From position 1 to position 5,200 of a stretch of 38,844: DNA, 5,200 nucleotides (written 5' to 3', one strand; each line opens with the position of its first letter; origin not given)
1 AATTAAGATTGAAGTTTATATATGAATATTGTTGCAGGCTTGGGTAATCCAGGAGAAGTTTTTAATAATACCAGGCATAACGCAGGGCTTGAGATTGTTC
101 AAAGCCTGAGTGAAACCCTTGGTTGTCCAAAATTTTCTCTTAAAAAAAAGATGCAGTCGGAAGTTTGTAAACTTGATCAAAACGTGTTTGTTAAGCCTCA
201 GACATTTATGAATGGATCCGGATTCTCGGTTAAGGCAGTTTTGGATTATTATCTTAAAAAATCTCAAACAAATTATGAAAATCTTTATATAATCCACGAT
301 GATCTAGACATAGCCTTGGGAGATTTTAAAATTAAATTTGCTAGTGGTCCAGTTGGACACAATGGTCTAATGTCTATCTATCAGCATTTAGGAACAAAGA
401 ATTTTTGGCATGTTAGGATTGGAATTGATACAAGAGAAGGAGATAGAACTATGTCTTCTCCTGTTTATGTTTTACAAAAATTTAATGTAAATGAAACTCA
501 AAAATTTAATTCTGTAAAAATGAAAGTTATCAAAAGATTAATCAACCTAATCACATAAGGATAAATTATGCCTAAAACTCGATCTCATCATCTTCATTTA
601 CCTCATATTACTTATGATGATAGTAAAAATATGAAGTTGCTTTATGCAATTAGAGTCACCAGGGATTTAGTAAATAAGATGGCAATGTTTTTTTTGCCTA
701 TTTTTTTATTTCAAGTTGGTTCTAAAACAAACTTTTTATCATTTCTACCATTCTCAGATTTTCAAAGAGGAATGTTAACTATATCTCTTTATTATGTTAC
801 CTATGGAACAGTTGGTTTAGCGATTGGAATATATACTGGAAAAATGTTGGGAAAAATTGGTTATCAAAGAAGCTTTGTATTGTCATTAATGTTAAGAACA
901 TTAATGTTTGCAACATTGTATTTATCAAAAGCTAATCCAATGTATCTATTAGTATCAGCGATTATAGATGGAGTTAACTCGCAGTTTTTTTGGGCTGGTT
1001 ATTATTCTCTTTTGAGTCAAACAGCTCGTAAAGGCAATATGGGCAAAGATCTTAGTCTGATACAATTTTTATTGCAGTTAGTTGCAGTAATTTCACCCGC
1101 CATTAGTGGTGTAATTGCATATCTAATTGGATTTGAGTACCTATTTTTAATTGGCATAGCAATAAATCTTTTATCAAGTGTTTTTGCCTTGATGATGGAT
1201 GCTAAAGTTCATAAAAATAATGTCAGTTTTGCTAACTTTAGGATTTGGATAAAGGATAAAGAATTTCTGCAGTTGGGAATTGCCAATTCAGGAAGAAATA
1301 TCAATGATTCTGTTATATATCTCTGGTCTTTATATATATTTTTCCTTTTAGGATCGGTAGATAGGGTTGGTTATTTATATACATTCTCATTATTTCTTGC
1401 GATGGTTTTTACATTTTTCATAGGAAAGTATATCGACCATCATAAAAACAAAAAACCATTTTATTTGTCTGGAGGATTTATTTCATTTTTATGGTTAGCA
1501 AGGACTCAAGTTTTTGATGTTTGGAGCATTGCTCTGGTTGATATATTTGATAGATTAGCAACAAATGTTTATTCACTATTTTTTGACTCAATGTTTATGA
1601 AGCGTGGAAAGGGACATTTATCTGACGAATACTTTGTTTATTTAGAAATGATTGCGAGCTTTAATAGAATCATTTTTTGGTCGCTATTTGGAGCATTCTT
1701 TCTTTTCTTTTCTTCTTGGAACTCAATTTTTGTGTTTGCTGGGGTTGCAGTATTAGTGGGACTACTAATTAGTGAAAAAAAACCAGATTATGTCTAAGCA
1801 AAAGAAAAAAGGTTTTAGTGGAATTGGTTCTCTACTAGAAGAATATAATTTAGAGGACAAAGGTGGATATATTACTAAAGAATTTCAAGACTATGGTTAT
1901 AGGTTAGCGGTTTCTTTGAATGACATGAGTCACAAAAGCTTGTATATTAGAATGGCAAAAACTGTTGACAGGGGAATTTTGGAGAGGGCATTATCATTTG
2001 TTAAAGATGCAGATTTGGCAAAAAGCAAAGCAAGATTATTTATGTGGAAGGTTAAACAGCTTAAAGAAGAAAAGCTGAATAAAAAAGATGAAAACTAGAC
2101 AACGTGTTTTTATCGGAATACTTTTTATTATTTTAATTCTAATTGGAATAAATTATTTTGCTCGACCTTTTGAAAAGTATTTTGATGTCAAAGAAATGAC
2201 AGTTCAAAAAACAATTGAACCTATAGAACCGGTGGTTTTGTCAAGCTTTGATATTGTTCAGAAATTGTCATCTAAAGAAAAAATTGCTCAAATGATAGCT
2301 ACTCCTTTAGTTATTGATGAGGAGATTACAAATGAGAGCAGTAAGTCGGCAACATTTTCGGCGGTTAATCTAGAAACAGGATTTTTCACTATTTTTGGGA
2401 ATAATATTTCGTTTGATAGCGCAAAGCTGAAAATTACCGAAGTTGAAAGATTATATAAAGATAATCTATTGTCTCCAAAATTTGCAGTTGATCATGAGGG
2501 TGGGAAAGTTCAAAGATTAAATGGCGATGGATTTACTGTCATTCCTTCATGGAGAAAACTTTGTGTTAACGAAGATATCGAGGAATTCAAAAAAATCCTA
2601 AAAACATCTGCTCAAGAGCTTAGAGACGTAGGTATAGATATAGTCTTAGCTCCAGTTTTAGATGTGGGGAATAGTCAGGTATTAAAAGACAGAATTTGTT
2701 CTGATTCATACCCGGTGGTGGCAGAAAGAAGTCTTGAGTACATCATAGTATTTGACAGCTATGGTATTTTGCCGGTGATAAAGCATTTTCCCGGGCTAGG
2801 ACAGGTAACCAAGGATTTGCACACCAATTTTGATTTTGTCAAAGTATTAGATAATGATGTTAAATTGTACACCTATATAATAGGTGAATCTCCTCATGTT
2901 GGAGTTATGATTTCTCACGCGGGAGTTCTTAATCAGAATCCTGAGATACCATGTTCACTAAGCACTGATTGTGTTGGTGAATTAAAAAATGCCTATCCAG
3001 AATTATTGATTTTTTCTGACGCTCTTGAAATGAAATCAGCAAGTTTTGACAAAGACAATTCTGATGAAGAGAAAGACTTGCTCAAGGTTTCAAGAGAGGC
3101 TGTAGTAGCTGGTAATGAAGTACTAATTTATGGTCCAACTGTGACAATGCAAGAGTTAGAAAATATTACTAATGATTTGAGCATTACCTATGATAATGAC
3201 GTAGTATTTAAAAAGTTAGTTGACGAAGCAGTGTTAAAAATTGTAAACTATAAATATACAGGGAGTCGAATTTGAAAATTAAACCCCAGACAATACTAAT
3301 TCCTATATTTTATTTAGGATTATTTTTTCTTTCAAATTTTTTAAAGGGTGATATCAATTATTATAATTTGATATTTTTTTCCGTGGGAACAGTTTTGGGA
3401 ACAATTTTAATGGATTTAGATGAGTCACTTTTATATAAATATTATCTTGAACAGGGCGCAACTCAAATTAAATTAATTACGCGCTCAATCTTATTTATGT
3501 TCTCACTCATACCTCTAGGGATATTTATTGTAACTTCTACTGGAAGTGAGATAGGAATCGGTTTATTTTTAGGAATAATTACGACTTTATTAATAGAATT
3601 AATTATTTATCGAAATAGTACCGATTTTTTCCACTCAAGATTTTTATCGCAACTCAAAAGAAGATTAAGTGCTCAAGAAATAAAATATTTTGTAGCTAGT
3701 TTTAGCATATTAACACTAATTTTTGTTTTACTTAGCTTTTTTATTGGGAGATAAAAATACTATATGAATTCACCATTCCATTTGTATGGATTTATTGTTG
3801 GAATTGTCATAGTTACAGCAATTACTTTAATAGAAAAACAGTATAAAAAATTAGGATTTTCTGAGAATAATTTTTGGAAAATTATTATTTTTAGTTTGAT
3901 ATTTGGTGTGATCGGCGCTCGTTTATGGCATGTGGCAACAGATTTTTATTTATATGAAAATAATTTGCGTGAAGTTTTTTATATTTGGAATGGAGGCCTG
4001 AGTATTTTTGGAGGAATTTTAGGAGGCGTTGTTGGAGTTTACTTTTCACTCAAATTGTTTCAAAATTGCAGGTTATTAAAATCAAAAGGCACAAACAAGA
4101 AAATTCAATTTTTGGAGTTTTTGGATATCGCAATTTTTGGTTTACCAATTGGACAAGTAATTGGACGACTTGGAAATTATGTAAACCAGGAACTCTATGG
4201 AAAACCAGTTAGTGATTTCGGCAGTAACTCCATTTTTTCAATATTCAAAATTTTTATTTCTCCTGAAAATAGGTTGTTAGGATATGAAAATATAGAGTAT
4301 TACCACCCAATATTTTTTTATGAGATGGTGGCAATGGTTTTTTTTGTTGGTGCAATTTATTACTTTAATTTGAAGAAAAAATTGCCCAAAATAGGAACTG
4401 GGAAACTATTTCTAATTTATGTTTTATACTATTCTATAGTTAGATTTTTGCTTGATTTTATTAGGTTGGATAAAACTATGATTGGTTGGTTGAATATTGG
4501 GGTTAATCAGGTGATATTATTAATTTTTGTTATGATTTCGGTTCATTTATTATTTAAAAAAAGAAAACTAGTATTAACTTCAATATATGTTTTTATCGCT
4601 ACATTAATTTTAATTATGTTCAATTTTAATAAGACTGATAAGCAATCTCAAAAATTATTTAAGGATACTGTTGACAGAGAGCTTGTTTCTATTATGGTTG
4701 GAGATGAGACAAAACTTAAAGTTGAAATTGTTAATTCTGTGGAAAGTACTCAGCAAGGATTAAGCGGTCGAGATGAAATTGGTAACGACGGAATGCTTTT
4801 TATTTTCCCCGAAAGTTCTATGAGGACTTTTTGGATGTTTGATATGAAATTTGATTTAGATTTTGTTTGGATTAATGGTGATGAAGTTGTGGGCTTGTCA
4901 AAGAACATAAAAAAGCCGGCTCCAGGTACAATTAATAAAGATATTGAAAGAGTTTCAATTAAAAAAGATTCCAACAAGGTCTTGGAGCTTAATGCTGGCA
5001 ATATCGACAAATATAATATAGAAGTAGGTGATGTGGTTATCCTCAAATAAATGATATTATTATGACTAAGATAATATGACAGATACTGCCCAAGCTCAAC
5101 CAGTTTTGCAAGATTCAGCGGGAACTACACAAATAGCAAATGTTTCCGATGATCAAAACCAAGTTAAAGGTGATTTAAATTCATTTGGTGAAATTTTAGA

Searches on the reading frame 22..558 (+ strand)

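Call 13: search_protein_families(library=pfam, proteins=[window:22-558:+], max_evalue=0.001)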
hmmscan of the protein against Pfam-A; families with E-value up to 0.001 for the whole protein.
window:22-558:+ (178 aa): 1 family
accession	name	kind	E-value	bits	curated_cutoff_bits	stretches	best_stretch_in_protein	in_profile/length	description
PF01195.25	Pept_tRNA_hydro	-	3.8e-44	151.2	27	1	3-171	1-165/183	Peptidyl-tRNA hydrolase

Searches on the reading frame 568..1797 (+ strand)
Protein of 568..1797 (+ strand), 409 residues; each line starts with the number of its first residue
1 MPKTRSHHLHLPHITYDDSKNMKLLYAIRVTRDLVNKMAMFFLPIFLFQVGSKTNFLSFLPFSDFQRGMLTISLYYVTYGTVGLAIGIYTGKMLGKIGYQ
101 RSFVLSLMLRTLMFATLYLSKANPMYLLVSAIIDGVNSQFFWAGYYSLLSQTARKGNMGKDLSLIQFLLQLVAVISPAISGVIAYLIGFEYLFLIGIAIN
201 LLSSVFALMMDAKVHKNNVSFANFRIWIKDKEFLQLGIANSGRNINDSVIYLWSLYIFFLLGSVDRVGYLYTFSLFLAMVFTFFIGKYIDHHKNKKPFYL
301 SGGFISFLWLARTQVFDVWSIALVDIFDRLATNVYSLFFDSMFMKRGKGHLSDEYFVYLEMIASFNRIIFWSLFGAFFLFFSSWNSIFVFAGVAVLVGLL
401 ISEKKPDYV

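Call 13: search_protein_families(library=pfam, proteins=[window:568-1797:+], max_evalue=0.001)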
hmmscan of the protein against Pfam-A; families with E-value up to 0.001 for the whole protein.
window:568-1797:+ (409 aa): 1 family
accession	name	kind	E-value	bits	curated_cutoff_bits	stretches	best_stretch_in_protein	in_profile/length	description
PF07690.21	MFS_1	-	3.5e-17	62.8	33.4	1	46-260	5-213/347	Major Facilitator Superfamily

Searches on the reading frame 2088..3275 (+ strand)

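Call 13: search_protein_families(library=pfam, proteins=[window:2088-3275:+], max_evalue=0.001)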
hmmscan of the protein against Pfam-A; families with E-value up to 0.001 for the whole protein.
window:2088-3275:+ (395 aa): 1 family
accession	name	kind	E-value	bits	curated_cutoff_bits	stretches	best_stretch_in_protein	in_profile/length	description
PF00933.27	Glyco_hydro_3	-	3.1e-25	89.7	27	1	64-367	4-302/316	Glycosyl hydrolase family 3 N terminal domain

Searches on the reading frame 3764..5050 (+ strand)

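Call 13: search_protein_families(library=pfam, proteins=[window:3764-5050:+], max_evalue=0.001)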
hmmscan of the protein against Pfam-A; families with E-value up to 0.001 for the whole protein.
window:3764-5050:+ (428 aa): 2 families
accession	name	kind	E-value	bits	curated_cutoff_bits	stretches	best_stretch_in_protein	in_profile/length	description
PF01790.23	LGT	-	1.1e-47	162.9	24.9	1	4-264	10-239/240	Prolipoprotein diacylglyceryl transferase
PF02643.20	DUF192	-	1.4e-20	73.7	27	1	319-425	2-94/96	Uncharacterized ACR, COG1430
